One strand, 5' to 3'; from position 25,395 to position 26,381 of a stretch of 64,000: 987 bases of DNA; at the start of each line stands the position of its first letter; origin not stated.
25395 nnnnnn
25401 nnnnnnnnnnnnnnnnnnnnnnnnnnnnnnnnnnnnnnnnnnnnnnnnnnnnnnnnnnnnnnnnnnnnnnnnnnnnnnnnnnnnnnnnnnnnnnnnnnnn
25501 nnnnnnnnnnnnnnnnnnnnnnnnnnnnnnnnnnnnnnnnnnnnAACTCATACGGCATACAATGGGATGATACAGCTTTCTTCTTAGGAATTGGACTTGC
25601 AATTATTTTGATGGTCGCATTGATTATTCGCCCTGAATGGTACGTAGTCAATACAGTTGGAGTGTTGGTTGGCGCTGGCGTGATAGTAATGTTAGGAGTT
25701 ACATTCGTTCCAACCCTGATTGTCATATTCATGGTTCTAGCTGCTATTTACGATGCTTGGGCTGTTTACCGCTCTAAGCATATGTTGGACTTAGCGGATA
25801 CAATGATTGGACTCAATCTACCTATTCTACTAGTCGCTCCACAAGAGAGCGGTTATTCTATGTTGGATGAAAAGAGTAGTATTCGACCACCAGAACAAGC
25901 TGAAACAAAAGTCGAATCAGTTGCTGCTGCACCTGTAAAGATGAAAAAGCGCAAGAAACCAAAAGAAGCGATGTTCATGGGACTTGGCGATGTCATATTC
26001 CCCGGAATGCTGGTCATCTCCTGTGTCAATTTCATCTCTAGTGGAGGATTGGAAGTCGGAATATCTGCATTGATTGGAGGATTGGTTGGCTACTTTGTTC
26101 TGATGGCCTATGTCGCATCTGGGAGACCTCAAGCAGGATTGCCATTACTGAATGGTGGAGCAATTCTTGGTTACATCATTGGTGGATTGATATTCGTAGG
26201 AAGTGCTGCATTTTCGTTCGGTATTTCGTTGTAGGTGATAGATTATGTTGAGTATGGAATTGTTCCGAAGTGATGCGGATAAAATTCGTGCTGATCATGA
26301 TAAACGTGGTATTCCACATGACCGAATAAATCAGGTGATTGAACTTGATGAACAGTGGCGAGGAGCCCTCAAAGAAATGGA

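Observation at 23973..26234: Signal-peptide-peptidase/presenilin-type GxGD protease fused to a ~480-aa extracytoplasmic repeat domain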

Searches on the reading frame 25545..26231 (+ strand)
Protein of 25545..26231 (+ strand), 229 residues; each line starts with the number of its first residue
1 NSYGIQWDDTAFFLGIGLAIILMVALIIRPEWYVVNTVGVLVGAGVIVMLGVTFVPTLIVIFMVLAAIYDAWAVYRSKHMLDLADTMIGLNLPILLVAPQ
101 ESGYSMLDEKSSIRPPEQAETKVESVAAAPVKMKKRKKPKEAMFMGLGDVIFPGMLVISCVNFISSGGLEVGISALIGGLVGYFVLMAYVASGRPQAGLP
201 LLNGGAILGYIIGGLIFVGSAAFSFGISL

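Call 53: search_protein_families(library=pfam, proteins=[window:25545-26231:+], max_evalue=0.1)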
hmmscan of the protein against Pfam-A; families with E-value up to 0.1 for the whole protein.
window:25545-26231:+ (229 aa): 3 families
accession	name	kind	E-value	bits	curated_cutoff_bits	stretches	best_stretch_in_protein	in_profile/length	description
PF06550.16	SPP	-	1.8e-49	169.2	23.9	1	12-217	92-281/283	Signal-peptide peptidase, presenilin aspartyl protease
PF04258.18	Peptidase_A22B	-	1.5e-07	31.7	23.3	1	18-185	92-236/286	Signal peptide peptidase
PF01080.22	Presenilin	-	0.061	12.5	34.3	1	118-192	305-381/408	Presenilin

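Call 54: search_protein_families(library=ncbifam, proteins=[window:25545-26231:+], max_evalue=0.1)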
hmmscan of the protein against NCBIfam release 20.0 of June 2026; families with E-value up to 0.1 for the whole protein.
window:25545-26231:+ (229 aa): 1 family
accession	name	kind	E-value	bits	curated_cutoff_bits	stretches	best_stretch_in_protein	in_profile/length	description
NF041679.1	IMP_arch_presen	equivalog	1.9e-58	198.3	125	1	12-213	93-279/281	presenilin family intramembrane aspartyl protease PSH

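Call 58: find_homologous_proteins(query=A4, max_evalue=0.00001)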
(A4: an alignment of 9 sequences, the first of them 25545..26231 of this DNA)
Query A4 (9 sequences) (229 aa, profile of the alignment): 7945 proteins with E <= 0.00001 among 8000 candidates; the best 120 are listed.
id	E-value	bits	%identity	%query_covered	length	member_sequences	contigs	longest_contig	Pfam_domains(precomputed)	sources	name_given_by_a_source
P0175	1.3e-105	370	56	98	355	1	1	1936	PF06550.16,PF01080.23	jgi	-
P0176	4.3e-102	359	60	92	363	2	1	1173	PF04258.19,PF06550.16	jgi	jgi:presenilin-like A22 family membrane protease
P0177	1.0e-101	358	60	92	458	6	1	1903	PF04258.19,PF06550.16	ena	-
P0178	3.1e-101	356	59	92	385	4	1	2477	PF04258.19,PF06550.16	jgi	jgi:presenilin-like A22 family membrane protease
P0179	1.0e-100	354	56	97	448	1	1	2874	PF04258.19,PF06550.16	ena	-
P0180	1.5e-100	354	50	96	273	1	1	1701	PF04258.19,PF06550.16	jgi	jgi:presenilin-like A22 family membrane protease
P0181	1.7e-100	353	55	99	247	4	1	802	PF06550.16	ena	-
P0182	3.6e-100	352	55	93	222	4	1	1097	PF06550.16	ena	-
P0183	3.7e-100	352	51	95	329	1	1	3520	PF04258.19,PF06550.16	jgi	jgi:presenilin-like A22 family membrane protease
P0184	5.2e-100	352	58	93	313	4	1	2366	PF04258.19,PF06550.16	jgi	jgi:presenilin-like A22 family membrane protease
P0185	1.6e-99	350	59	97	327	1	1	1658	PF04258.19,PF06550.16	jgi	-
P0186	3.1e-99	349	87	100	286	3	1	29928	PF04258.19,PF06550.16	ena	-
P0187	7.5e-99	348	84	100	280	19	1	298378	PF04258.19,PF06550.16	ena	-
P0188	8.7e-99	348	86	100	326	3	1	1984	PF04258.19,PF06550.16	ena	-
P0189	9.0e-99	348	50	100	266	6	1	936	PF04258.19,PF06550.16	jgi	jgi:presenilin-like A22 family membrane protease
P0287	5.4e-86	306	53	88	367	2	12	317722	PF06550.16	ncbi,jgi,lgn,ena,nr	ncbi:MAG TPA: presenilin family intramembrane aspartyl protease PSH [Candidatus Thalassarchaeaceae a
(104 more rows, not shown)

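Call 60: find_encoding_contigs(protein=P0287, flank=6000, max_places=2)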
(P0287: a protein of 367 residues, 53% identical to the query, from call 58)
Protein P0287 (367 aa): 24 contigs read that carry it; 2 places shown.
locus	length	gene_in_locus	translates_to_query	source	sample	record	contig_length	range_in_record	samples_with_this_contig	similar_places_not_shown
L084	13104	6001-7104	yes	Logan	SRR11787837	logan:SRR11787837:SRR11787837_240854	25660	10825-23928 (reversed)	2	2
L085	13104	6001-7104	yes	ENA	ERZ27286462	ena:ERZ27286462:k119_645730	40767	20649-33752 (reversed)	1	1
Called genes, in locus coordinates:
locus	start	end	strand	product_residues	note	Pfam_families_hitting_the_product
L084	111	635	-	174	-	-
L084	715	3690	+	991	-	PF00270:DEAD, PF04851:ResIII (weak), PF00271:Helicase_C, PF08494:DEAD_assoc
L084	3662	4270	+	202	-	PF01121:CoaE (faint), PF13238:AAA_18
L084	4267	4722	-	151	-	PF00383:dCMP_cyt_deam_1, PF14437:MafB19-deam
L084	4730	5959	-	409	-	PF08245:Mur_ligase_M (weak)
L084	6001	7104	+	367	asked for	PF06550:SPP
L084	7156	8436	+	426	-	PF02403:Seryl_tRNA_N, PF00587:tRNA-synt_2b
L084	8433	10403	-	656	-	PF00082:Peptidase_S8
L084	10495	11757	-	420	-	PF01979:Amidohydro_1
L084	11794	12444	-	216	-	PF01557:FAA_hydrolase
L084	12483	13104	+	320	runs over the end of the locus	PF00226:DnaJ, PF01556:DnaJ_C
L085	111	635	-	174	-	-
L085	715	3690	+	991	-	PF00270:DEAD, PF04851:ResIII (weak), PF00271:Helicase_C, PF08494:DEAD_assoc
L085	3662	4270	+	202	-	PF01121:CoaE (faint), PF13238:AAA_18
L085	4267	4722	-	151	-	PF00383:dCMP_cyt_deam_1, PF14437:MafB19-deam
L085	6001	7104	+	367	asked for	PF06550:SPP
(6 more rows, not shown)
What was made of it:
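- Tried and rejected: The synteny is identical (call 60).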
